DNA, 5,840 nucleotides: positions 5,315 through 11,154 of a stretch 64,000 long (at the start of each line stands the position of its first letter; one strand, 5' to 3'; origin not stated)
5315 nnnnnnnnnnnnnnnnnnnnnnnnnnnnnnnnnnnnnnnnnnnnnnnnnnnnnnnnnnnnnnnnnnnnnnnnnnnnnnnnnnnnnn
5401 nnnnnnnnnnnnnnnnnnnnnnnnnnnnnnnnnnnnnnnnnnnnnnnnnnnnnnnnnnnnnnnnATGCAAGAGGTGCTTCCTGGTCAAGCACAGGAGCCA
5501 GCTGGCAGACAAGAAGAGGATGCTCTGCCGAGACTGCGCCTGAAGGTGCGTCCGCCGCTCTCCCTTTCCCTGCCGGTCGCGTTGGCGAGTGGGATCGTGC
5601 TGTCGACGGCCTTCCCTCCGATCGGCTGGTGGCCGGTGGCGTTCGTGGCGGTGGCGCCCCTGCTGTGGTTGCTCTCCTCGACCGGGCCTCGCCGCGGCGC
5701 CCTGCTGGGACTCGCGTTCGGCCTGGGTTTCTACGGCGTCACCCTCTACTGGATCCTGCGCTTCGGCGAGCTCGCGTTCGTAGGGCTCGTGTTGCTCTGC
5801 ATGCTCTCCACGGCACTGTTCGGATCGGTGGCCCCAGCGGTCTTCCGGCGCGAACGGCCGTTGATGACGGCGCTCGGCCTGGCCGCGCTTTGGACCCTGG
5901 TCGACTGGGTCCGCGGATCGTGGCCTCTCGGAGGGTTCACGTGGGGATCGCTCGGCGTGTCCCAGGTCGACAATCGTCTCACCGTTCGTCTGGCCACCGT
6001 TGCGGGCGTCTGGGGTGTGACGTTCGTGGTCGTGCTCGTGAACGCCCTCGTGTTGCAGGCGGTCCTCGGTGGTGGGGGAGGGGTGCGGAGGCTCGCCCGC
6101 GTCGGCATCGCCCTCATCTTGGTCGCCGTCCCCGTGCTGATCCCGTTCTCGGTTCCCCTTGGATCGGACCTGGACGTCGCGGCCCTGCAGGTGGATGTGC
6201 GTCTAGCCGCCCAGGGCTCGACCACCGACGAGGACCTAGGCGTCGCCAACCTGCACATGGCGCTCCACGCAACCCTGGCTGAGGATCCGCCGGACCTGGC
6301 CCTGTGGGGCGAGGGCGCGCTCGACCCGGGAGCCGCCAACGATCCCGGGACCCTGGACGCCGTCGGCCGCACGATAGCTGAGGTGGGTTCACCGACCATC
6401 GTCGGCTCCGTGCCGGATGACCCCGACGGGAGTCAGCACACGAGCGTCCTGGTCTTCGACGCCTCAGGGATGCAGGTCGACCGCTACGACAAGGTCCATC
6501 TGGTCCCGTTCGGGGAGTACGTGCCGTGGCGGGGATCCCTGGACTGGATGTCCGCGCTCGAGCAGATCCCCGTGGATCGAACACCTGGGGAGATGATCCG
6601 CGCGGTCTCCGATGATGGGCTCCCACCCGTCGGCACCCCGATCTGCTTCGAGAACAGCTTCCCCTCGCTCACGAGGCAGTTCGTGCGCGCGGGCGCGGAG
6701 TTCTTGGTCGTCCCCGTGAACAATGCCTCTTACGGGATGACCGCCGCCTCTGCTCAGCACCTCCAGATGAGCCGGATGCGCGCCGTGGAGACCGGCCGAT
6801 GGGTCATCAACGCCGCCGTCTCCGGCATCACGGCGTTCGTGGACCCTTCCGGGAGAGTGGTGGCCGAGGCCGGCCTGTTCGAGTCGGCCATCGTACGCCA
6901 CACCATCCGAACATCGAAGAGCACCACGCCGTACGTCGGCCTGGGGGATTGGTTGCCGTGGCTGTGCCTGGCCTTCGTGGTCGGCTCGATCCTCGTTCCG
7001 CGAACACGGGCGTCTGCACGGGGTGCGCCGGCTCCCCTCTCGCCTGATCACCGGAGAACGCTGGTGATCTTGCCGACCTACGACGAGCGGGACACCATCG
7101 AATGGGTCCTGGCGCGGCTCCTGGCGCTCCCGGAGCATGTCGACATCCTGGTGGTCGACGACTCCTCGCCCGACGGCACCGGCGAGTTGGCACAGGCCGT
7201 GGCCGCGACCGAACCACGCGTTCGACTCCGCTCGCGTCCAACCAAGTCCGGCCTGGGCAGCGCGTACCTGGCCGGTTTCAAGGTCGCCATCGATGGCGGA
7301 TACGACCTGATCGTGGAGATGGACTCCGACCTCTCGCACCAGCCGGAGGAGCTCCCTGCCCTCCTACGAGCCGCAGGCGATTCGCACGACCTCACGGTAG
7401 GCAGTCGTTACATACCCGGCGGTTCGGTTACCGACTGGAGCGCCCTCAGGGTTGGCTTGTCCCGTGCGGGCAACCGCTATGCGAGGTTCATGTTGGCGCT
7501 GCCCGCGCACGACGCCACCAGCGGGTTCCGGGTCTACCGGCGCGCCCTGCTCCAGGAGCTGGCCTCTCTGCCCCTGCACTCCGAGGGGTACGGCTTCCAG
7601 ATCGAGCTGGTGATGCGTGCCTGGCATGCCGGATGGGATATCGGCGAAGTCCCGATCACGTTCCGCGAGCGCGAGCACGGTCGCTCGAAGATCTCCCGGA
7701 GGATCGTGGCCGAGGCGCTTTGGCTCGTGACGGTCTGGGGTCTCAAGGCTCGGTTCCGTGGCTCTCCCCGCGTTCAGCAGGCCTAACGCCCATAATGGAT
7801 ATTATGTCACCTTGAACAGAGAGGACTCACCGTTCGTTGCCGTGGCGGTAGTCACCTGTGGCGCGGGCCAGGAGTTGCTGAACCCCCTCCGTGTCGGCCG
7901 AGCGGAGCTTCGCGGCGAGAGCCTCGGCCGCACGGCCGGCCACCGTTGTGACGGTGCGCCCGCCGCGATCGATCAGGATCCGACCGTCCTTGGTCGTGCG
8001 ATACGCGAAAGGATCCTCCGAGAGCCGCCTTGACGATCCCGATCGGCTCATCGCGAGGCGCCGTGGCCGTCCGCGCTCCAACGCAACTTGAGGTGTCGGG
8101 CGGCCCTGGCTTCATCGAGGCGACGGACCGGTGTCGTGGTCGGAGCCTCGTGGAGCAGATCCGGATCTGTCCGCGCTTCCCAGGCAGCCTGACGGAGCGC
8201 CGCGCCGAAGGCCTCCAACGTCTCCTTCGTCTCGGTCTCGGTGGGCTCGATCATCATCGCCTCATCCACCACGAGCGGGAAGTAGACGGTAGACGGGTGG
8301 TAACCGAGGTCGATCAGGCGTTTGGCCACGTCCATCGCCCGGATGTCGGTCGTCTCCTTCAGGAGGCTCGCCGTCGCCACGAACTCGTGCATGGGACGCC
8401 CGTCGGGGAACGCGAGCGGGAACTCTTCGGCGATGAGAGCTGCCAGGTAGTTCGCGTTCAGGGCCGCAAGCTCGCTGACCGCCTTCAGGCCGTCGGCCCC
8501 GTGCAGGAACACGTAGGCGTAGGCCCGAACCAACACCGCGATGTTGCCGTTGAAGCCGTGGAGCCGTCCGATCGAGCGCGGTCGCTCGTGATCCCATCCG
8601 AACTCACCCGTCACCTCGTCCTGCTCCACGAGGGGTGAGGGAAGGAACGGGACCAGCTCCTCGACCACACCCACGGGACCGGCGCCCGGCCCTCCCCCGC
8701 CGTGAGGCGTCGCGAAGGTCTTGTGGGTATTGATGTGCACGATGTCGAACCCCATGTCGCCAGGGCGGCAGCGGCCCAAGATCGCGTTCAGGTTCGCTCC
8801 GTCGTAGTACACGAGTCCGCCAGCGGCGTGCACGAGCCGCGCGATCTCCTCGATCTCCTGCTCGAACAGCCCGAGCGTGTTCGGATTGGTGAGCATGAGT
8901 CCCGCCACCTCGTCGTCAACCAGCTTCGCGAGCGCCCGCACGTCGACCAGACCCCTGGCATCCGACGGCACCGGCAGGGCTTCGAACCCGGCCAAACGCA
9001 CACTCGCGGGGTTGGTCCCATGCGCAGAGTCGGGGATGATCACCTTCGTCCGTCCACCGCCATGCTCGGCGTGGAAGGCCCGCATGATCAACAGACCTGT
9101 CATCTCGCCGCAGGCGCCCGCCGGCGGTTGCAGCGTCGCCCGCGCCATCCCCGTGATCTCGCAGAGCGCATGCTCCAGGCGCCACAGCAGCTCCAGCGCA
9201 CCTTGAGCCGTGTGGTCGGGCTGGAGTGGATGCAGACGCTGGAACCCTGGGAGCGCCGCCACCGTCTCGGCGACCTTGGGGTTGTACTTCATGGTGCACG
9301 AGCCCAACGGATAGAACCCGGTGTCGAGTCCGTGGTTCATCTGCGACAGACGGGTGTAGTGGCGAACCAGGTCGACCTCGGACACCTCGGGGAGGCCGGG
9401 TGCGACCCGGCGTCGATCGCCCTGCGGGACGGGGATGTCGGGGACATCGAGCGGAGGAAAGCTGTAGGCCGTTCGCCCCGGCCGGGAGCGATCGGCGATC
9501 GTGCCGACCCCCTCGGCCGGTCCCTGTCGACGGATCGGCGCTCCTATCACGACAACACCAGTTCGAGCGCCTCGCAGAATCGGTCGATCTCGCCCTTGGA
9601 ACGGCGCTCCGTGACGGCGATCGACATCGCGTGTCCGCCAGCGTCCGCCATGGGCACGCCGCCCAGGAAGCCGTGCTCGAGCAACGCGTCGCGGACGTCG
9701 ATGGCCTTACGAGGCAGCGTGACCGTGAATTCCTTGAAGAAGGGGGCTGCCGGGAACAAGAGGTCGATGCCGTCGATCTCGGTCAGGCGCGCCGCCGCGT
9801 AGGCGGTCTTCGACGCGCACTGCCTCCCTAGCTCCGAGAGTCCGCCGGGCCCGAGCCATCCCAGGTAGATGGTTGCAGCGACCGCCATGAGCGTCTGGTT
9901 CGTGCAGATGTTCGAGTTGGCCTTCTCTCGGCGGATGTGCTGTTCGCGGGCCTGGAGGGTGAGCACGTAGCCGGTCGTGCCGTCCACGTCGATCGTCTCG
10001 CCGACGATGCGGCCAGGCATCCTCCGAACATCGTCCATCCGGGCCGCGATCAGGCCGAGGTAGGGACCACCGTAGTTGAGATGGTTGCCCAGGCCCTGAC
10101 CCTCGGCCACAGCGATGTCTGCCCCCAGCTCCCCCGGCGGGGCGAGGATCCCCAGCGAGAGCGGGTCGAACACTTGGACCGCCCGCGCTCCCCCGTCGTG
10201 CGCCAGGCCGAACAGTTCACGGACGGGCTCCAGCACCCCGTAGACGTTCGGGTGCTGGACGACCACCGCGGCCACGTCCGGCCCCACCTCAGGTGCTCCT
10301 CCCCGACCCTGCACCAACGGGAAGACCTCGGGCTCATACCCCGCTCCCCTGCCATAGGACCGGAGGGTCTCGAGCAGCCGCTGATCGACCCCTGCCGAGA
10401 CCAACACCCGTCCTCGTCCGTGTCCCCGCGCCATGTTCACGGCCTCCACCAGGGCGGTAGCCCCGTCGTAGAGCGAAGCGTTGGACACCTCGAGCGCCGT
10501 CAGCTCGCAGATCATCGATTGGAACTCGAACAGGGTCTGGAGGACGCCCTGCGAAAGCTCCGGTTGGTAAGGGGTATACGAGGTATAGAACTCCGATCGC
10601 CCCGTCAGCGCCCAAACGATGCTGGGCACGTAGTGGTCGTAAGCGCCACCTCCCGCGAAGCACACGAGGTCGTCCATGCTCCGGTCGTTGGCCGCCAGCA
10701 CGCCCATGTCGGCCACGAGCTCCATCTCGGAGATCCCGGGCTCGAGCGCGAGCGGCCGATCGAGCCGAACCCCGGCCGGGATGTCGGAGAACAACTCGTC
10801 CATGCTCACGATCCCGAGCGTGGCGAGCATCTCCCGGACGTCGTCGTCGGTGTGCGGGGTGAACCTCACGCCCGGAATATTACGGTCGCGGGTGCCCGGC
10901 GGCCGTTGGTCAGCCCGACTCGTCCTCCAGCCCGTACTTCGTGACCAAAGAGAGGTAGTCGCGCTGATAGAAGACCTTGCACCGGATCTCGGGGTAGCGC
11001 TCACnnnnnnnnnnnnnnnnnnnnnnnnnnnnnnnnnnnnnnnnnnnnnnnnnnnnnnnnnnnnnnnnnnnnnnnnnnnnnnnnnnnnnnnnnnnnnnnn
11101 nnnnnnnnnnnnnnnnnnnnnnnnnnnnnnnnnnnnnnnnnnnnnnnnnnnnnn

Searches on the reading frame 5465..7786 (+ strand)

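Call 41: search_protein_families(library=pfam, proteins=[window:5465-7786:+])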
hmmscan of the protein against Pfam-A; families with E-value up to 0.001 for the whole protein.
window:5465-7786:+ (773 aa): 4 families
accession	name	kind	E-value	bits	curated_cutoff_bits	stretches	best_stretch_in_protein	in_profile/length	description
PF20154.4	LNT_N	-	4.6e-36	124.8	27.1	1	42-195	1-159/159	Apolipoprotein N-acyltransferase N-terminal domain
PF00535.33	Glycos_transf_2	-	1.2e-28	100.6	23.3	1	534-699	2-167/168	Glycosyl transferase family 2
PF00795.27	CN_hydrolase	-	2.4e-20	73.4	23.2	1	311-482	77-247/256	Carbon-nitrogen hydrolase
PF13641.12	Glyco_tranf_2_3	-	2.2e-07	31.5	27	1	532-730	3-205/230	Glycosyltransferase like family 2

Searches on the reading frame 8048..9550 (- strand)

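Call 41: search_protein_families(library=pfam, proteins=[window:8048-9550:-])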
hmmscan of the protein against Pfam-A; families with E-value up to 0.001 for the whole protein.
window:8048-9550:- (500 aa): 3 families
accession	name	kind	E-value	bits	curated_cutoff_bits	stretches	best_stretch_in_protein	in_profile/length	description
PF21478.3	GcvP2_C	-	3.7e-22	79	27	1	359-458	2-101/122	Glycine dehydrogenase, C-terminal domain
PF02347.22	GDC-P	-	4.9e-12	45.9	26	1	56-308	47-288/429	Glycine cleavage system P-protein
PF00266.25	Aminotran_5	-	1.9e-05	24.3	21.5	1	168-284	89-207/371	Aminotransferase class-V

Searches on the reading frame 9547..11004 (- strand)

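Call 41: search_protein_families(library=pfam, proteins=[window:9547-11004:-])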
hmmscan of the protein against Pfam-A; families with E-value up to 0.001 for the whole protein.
window:9547-11004:- (485 aa): 1 family
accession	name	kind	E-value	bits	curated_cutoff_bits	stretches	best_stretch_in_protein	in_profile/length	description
PF02347.22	GDC-P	-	6.5e-115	384.8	26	1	47-478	2-427/429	Glycine cleavage system P-protein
